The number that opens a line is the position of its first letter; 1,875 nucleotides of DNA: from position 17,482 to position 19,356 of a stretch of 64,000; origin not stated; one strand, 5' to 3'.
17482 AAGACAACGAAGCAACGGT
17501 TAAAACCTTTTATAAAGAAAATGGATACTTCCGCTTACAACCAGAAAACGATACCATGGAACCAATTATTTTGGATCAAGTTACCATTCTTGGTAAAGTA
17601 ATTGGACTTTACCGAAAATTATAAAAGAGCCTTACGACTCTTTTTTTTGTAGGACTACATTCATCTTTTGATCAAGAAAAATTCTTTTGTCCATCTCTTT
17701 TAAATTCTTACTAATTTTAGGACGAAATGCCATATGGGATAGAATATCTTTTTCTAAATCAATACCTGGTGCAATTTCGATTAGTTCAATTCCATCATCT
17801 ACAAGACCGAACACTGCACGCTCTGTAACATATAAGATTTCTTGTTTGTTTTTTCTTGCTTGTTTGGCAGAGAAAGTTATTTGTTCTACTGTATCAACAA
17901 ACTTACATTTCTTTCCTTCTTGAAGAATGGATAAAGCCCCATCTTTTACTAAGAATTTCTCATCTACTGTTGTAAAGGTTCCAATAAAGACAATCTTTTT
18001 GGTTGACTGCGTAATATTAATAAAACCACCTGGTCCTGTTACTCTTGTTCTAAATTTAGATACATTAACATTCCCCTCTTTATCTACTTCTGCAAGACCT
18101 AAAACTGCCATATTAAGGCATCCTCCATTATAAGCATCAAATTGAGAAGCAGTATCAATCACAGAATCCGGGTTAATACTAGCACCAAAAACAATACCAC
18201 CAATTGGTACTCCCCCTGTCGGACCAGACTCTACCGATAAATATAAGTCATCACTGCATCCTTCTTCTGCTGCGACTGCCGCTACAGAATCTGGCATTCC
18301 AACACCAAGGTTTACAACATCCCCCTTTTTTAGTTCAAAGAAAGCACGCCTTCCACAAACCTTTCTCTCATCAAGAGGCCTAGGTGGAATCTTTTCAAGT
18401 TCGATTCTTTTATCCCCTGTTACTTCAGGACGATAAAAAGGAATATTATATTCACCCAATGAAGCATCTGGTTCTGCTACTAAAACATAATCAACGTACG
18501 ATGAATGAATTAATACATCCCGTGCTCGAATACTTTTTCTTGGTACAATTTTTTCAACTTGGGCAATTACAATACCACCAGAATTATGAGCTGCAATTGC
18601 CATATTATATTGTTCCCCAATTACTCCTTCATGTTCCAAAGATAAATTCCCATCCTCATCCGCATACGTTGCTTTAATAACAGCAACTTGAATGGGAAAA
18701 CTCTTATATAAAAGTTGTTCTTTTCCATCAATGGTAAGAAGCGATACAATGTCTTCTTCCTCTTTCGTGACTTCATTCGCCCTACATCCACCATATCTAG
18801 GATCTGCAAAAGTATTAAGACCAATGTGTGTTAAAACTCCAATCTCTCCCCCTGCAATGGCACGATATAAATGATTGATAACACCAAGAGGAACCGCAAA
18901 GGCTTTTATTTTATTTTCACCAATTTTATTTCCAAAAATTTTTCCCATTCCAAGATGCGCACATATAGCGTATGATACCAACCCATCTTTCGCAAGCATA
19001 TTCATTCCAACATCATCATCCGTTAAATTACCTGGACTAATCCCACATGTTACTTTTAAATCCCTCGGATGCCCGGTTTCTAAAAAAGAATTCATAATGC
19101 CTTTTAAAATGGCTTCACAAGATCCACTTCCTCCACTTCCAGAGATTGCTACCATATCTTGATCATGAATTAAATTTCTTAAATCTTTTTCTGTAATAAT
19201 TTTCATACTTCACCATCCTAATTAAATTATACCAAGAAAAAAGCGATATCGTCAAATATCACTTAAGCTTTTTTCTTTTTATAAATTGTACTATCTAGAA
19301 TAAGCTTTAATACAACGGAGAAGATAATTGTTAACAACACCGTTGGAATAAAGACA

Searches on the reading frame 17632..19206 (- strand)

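Call 105: search_protein_families(library=pfam, proteins=[window:17632-19206:-], max_evalue=0.0001)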
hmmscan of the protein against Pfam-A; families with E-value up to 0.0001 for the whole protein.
window:17632-19206:- (524 aa): 2 families
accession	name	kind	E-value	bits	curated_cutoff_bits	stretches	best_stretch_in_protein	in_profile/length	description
PF01144.29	CoA_trans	-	3.3e-21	76.1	23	1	9-243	8-216/217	Coenzyme A transferase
PF02550.21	AcetylCoA_hydro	-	4e-06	27.4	24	1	165-243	118-188/198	Acetyl-CoA hydrolase/transferase N-terminal domain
